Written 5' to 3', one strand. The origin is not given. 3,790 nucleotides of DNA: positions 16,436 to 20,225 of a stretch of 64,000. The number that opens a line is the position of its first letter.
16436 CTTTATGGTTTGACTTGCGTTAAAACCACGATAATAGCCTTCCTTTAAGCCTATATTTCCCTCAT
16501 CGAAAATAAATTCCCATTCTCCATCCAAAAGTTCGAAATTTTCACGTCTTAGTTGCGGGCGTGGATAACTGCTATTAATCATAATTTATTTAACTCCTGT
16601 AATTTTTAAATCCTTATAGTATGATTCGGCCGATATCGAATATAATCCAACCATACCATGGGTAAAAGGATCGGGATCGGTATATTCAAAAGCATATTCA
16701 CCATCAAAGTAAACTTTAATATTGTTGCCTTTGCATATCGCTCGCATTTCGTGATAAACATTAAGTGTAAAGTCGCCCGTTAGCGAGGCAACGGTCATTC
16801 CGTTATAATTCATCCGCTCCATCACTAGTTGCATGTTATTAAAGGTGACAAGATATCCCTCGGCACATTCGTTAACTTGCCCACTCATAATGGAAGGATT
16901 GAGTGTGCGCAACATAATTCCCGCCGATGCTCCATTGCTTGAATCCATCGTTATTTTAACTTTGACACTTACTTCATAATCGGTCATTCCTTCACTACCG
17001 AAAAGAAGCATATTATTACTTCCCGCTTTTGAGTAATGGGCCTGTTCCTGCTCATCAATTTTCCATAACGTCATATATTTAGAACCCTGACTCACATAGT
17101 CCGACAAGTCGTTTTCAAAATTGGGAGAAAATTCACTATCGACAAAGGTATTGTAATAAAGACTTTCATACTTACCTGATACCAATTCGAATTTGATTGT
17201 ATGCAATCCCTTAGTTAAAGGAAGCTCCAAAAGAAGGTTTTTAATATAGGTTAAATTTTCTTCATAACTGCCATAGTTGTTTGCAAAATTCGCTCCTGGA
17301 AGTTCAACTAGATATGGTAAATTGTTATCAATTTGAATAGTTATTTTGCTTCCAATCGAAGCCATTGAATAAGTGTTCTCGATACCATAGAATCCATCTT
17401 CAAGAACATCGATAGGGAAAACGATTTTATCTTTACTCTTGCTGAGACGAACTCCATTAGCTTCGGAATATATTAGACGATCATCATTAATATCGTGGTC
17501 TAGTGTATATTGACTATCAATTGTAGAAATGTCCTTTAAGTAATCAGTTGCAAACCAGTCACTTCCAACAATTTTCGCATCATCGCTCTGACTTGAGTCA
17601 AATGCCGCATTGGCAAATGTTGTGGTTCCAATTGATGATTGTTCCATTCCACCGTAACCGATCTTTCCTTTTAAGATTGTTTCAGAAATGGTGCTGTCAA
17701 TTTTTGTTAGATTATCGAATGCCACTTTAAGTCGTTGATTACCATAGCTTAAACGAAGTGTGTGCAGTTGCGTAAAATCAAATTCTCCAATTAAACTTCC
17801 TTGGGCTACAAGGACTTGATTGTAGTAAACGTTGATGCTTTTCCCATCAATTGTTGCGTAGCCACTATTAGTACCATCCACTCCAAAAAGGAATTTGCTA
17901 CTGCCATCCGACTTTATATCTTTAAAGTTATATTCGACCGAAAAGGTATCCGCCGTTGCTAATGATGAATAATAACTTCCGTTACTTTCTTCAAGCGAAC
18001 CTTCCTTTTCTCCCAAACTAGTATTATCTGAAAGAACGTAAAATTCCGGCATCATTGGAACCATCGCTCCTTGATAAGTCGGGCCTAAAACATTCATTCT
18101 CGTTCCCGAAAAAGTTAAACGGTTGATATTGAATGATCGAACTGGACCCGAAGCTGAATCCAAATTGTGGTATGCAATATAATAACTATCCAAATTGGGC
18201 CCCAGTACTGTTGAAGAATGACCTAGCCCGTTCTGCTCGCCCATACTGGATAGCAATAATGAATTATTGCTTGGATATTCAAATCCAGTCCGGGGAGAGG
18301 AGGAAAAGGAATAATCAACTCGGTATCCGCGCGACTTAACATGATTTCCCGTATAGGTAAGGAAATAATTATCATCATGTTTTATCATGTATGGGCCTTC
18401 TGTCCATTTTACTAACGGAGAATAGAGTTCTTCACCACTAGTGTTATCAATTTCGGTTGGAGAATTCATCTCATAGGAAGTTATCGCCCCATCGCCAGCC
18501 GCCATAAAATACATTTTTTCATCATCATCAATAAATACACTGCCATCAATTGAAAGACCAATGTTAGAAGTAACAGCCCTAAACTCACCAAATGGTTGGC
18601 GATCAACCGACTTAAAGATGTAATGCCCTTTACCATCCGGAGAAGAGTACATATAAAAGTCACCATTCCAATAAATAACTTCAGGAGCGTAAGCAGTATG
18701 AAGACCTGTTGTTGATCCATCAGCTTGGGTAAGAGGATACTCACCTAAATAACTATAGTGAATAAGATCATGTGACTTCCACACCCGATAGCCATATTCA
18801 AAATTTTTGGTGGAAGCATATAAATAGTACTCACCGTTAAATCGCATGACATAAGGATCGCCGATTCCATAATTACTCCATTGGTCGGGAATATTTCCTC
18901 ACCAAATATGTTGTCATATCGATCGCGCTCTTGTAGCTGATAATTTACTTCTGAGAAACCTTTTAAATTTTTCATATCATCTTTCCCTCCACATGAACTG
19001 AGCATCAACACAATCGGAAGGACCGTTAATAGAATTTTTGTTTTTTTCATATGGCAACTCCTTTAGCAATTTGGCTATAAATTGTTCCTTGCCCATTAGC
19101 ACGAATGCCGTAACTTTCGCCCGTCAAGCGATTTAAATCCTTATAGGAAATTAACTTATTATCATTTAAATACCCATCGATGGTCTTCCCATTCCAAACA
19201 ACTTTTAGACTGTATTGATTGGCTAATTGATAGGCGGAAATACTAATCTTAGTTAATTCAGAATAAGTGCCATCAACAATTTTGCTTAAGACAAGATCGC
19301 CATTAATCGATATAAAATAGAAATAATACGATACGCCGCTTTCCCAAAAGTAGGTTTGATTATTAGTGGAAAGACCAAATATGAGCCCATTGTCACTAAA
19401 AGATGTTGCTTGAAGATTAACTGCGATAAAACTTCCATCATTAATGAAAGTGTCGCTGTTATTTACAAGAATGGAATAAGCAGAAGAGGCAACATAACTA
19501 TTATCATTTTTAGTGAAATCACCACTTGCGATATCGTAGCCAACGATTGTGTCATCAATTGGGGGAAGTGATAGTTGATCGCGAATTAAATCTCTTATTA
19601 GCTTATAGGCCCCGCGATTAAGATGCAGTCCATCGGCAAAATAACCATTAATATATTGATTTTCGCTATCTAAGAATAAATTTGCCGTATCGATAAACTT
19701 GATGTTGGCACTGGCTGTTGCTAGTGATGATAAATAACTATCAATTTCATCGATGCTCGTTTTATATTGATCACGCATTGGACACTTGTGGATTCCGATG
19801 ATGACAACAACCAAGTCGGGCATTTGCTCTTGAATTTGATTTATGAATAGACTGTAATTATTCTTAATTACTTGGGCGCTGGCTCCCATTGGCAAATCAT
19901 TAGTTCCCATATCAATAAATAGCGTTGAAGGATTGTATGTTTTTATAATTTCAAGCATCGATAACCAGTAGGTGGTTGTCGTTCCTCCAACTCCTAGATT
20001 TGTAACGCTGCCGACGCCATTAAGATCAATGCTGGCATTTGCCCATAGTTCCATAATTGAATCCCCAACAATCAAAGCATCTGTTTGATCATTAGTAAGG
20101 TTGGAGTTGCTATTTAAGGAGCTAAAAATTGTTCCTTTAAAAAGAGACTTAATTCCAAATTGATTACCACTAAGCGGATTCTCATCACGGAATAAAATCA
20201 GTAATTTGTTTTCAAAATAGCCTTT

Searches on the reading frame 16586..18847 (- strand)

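Call 58: search_protein_families(library=pfam, proteins=[window:16586-18847:-], max_evalue=0.00001)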
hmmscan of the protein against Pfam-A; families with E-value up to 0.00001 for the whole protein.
window:16586-18847:- (753 aa): 2 families
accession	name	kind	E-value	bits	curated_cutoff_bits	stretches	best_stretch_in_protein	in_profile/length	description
PF04616.20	Glyco_hydro_43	-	2.8e-31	109.4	32.2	1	2-247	17-283/288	Glycosyl hydrolases family 43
PF06439.18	3keto-disac_hyd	-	1.3e-10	42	26.8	1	595-750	26-187/187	3-keto-disaccharide hydrolase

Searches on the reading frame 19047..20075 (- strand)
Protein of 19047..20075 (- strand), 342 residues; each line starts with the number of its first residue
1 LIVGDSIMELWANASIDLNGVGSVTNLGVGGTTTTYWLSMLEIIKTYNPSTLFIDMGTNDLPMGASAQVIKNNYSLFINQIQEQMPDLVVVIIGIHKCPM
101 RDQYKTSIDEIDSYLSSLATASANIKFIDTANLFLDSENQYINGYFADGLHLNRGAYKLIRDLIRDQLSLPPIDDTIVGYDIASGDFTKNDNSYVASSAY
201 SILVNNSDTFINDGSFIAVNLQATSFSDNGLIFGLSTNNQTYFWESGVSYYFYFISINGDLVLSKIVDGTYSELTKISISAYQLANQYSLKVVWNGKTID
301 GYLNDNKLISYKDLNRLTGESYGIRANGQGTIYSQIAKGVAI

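Call 58: search_protein_families(library=pfam, proteins=[window:19047-20075:-], max_evalue=0.00001)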
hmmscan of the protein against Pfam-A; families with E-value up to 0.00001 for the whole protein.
window:19047-20075:- (342 aa): 2 families
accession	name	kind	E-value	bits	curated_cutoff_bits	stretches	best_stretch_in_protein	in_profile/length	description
PF13472.12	Lipase_GDSL_2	-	4.4e-18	66.8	32.9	1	18-158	30-177/178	GDSL-like Lipase/Acylhydrolase family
PF00657.28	Lipase_GDSL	-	8.6e-10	39.5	23.6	1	15-162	33-206/208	GDSL-like Lipase/Acylhydrolase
